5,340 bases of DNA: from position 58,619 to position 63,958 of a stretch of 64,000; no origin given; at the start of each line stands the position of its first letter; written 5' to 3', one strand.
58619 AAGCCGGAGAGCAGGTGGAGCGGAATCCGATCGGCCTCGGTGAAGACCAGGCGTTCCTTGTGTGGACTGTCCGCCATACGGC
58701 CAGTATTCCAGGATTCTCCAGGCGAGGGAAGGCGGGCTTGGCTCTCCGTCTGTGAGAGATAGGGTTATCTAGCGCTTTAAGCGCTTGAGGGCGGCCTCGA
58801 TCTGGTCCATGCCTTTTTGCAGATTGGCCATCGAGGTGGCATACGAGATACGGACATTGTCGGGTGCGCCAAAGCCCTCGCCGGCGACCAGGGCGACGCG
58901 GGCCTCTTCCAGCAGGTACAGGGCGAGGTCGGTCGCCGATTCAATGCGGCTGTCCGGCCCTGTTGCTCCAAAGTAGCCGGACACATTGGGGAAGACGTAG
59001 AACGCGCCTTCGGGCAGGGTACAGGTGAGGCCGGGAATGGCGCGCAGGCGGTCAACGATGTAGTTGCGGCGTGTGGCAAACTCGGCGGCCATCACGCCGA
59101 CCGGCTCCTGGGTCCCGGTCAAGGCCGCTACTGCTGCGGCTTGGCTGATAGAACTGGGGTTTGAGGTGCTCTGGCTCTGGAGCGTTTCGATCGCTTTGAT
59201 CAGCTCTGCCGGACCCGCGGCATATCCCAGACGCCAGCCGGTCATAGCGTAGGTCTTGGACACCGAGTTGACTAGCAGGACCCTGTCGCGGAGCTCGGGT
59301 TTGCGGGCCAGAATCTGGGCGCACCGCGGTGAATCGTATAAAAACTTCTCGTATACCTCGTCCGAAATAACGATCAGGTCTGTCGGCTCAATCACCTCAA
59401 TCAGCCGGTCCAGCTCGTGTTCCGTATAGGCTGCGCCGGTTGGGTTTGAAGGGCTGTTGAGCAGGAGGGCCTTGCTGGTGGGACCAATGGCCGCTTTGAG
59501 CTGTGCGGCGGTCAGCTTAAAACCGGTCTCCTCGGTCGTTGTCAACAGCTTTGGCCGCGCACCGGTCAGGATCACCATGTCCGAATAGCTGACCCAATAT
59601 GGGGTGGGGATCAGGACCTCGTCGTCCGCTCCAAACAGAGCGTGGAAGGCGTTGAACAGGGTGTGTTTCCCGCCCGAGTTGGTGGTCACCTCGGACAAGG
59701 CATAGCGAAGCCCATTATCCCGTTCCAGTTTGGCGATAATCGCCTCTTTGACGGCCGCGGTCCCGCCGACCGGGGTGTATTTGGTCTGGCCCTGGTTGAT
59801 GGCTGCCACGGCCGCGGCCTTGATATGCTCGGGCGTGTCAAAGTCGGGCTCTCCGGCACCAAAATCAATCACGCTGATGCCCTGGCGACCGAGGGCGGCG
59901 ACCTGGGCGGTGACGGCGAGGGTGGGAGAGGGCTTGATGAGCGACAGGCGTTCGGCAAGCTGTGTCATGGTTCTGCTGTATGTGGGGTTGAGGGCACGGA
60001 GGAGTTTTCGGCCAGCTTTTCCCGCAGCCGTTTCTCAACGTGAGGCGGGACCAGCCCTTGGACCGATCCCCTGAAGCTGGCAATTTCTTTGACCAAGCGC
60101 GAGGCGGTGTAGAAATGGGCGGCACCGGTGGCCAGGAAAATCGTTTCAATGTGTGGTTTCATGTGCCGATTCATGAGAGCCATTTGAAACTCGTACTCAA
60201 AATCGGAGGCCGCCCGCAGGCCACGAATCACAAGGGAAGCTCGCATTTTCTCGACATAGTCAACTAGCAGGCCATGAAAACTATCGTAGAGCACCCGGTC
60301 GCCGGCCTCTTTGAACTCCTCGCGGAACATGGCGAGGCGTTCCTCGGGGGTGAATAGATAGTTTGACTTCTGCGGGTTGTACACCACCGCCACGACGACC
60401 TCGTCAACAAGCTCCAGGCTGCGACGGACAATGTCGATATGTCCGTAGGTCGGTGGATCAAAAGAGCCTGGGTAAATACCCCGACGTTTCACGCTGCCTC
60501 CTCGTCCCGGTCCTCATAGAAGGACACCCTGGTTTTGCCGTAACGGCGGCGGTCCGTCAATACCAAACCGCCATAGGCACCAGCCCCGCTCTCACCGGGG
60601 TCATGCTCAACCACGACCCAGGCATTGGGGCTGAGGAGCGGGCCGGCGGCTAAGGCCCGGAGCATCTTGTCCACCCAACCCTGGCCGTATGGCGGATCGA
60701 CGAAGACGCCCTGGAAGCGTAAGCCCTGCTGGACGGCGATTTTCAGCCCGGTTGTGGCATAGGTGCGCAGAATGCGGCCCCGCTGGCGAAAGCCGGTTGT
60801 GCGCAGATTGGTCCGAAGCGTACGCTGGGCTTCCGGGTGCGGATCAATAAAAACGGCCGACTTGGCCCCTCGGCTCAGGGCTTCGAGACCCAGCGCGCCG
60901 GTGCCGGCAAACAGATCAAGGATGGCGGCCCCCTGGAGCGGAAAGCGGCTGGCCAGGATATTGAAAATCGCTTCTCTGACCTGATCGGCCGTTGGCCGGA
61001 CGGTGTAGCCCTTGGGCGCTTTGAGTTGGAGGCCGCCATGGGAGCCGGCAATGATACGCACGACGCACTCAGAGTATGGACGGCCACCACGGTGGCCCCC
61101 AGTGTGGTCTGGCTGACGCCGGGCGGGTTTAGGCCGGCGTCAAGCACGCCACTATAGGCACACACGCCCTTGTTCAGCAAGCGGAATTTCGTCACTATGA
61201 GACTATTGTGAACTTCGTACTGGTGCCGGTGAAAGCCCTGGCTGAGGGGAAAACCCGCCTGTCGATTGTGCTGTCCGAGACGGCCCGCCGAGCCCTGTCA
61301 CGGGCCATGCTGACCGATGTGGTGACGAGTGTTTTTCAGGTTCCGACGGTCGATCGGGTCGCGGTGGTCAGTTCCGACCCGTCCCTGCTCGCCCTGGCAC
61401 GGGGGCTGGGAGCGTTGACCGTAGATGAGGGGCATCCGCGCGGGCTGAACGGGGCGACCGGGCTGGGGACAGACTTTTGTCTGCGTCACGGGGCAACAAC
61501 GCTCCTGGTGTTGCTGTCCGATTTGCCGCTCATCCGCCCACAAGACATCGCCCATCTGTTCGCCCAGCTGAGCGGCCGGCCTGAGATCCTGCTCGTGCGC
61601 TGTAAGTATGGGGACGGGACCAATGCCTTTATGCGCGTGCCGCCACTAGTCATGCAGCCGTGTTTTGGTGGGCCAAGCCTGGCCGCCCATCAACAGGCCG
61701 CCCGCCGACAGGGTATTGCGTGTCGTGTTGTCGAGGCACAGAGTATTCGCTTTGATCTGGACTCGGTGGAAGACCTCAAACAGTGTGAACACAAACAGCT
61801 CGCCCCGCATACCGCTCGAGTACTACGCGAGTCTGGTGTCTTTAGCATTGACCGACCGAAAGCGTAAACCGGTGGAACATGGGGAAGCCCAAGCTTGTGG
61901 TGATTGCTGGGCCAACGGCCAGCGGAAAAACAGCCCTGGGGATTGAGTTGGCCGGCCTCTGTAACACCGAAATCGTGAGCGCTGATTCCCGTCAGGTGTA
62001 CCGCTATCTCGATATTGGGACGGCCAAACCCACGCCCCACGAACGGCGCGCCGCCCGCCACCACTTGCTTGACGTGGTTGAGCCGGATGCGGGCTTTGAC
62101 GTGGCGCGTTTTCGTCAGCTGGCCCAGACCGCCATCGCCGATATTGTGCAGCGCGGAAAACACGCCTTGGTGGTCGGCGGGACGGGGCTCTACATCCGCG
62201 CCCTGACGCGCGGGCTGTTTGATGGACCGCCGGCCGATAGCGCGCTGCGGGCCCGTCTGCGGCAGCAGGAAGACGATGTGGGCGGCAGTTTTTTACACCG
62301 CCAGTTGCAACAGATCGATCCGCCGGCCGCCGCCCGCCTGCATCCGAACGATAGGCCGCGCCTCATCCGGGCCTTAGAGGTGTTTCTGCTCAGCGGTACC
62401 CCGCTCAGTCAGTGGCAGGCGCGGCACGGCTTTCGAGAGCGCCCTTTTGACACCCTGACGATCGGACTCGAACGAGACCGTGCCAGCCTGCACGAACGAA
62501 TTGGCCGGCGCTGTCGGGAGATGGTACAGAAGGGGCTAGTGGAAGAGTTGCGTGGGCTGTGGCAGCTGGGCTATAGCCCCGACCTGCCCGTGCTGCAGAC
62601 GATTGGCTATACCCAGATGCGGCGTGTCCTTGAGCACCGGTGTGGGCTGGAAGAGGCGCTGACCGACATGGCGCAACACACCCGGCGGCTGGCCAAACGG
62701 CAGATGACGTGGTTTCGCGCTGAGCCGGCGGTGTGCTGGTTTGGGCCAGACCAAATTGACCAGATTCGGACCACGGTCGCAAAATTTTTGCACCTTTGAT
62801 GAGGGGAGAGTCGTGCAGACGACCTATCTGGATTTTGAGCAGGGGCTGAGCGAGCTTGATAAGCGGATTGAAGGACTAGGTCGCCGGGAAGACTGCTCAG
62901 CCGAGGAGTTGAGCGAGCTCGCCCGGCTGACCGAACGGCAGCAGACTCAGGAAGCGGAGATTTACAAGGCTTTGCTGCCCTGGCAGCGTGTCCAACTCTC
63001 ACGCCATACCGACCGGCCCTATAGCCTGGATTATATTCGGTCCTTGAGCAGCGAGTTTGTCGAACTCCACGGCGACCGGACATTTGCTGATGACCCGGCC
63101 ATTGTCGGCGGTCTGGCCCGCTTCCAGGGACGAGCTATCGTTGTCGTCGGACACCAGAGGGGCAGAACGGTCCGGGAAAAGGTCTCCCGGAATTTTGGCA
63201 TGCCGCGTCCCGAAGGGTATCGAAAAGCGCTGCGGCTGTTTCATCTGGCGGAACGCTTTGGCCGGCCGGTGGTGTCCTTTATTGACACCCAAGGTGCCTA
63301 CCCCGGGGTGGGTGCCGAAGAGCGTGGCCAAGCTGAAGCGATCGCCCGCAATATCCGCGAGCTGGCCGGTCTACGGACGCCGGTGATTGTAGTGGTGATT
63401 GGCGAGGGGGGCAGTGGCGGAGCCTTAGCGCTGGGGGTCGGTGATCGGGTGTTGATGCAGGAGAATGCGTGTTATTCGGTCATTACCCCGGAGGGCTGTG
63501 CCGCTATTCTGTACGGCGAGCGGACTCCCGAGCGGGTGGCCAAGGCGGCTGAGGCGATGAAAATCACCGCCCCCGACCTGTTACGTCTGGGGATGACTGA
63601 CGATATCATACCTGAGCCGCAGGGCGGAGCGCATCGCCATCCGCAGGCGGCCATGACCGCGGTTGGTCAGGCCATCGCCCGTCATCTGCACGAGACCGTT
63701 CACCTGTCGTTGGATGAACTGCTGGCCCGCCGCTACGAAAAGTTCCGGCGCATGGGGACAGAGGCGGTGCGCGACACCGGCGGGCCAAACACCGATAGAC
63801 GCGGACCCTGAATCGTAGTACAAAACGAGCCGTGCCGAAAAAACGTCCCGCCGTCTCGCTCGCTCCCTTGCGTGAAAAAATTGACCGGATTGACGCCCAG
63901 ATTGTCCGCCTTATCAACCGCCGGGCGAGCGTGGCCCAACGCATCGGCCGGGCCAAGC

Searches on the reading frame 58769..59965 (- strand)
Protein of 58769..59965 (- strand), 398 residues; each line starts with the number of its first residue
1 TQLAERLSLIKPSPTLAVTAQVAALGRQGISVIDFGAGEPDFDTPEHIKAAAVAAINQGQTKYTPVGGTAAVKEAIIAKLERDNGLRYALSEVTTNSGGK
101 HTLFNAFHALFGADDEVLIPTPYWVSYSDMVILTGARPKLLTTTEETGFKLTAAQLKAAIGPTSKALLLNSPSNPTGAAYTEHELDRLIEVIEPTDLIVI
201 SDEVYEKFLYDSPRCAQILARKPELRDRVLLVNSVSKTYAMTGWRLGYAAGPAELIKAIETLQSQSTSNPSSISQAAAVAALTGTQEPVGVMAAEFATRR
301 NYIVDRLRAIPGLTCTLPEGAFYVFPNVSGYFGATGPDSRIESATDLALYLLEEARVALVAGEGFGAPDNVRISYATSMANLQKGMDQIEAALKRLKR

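Call 22: list_cluster_members(proteins=[window:58769-59965:-, P0003, window:53144-54202:+])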
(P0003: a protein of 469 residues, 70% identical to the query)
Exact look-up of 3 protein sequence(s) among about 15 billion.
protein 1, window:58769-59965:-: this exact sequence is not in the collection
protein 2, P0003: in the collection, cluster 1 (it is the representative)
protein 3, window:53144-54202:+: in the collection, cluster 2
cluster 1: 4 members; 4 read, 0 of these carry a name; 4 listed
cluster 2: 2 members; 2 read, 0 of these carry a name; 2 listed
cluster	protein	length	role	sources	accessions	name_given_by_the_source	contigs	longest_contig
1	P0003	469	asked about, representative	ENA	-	-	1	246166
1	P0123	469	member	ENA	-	-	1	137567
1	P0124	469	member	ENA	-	-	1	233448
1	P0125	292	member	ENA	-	-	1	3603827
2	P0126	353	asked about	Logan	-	-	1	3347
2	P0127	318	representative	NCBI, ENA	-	-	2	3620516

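Call 43: find_encoding_contigs(protein=P0125, flank=8000, max_places=4)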
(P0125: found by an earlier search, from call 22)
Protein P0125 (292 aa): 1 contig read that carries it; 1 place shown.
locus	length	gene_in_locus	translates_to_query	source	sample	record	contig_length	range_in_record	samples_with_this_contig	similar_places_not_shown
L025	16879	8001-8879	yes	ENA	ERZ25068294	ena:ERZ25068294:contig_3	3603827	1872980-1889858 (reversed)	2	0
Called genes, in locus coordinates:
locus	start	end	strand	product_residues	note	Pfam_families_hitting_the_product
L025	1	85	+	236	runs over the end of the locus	PF04909:Amidohydro_2 (weak)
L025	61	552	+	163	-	-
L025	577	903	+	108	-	-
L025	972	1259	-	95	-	PF07045:DUF1330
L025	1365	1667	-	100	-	-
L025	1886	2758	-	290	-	PF00106:adh_short, PF08659:KR, PF01370:Epimerase (weak), PF13561:adh_short_C2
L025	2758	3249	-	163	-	PF00866:Ring_hydroxyl_B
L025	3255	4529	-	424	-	PF00355:Rieske, PF00848:Ring_hydroxyl_A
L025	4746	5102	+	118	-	PF01909:NTP_transf_2, PF18765:Polbeta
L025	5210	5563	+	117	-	PF01909:NTP_transf_2, PF18765:Polbeta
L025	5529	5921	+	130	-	PF05168:HEPN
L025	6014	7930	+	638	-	PF02463:SMC_N (faint), PF13175:AAA_15, PF13304:AAA_21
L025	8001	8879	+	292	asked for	PF01555:N6_N4_Mtase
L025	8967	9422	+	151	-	PF01555:N6_N4_Mtase (weak), PF01844:HNH, PF14279:HNH_5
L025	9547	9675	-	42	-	-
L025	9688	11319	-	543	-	PF00209:SNF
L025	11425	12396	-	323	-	PF02492:cobW, PF07683:CobW_C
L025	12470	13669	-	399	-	PF00155:Aminotran_1_2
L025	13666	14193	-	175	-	PF01467:CTP_transf_like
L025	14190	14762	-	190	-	PF03602:Cons_hypoth95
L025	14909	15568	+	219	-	PF01983:CofC, PF12804:NTP_transf_3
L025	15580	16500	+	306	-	PF01745:IPT (weak), PF01715:IPPT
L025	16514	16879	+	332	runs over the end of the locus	PF03255:ACCA, PF01039:Carboxyl_trans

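Call 50: search_protein_families(library=padloc, proteins=[L025:6014-7930:+, L025:5529-5921:+], max_evalue=0.001)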
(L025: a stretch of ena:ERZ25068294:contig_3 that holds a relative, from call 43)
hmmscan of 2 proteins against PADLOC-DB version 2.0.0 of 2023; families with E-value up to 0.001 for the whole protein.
L025:6014-7930:+ (638 aa): 113 families (the best 25 are shown)
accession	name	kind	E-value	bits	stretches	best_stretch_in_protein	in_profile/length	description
PDLC02979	AriA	-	8e-27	93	1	1-399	1-373/373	-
PDLC02980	AriA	-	1.9e-18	65.5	2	327-399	233-303/304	-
PDLC02358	Old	-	2.2e-17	61.1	2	255-515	190-446/578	Old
PDLC00091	GajA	-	2.5e-16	57.7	2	353-479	295-419/627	AAA ATPase domain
PDLC00096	GajA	-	3.2e-16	57.2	2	261-475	200-410/630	AAA ATPase domain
PDLC04135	mad3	-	4.2e-15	54.2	1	2-422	1-349/374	mads_3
PDLC00071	GajA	-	1.2e-14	52.1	2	1-52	1-51/588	AAA ATPase domain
PDLC04178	HEC-01A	-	1.7e-14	51.7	2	313-410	246-342/399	-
PDLC00063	GajA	-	7.9e-14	49.1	1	1-49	1-48/679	AAA ATPase domain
PDLC00062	GajA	-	1.5e-13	48.1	2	1-45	1-43/639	AAA ATPase domain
PDLC00065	GajA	-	2.3e-13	47.8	2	1-48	1-54/670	AAA ATPase domain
PDLC04164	AriA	-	4.6e-13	47.3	1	323-399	163-236/253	-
PDLC02981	AriAB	-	7.6e-13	46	2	356-400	332-378/694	-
PDLC02335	AbiLi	-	2.3e-12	44.6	1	3-409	50-248/326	AbiLi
PDLC00293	PtuA1|PtuA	-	3.2e-12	44.2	2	1-44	1-45/527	AAA ATPase domain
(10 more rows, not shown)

L025:5529-5921:+ (130 aa): 0 families

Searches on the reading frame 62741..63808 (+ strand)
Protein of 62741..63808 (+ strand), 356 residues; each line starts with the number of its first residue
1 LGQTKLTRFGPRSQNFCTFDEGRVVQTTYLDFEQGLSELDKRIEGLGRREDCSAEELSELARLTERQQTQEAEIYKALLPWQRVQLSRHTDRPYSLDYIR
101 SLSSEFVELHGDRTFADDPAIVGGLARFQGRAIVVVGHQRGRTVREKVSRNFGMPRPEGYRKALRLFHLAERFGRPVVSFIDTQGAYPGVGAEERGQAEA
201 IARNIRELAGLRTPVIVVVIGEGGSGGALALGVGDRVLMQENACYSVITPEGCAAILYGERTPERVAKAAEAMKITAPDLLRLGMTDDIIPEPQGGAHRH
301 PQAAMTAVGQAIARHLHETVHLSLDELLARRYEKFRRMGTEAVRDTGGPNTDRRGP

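Call 46: find_homologous_proteins(query=window:62741-63808:+, max_evalue=1e-50)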
Query window:62741-63808:+ (356 aa): 8000 proteins with E <= 1e-50 among 8000 candidates; the best 120 are listed.
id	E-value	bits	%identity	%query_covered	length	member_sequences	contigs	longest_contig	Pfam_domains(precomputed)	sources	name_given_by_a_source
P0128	1.5e-214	730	99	93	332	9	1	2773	PF01039.28,PF03255.20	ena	-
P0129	2.2e-200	683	93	93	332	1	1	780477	PF01039.28,PF03255.20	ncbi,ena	-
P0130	9.4e-180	615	86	91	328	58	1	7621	PF01039.28,PF03255.20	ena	-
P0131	2.2e-165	568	80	91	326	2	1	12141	PF01039.28,PF03255.20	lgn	-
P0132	3.9e-163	560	79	91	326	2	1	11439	PF01039.28,PF03255.20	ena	-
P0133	1.2e-161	556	77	91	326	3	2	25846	PF01039.28,PF03255.20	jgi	jgi:acetyl-CoA carboxylase carboxyl transferase subunit alpha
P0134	2.0e-161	555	78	91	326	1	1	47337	PF01039.28,PF03255.20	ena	-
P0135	9.0e-161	553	78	91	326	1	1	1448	PF01039.28,PF03255.20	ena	-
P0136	9.8e-161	553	78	92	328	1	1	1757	PF01039.28,PF03255.20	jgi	jgi:acetyl-CoA carboxylase carboxyl transferase subunit alpha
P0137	1.7e-160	552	78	91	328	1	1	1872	PF01039.28,PF03255.20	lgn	-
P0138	6.9e-160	550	78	90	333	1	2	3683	PF01039.28,PF03255.20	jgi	-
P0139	8.6e-160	549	77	91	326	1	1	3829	PF01039.28,PF03255.20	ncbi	-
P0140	1.3e-159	549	78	90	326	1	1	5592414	PF01039.28,PF03255.20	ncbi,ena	-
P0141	1.4e-159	549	77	91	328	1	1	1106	PF01039.28,PF03255.20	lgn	-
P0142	1.6e-159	549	76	92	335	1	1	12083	PF01039.28,PF03255.20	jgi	jgi:acetyl-CoA carboxylase carboxyl transferase subunit alpha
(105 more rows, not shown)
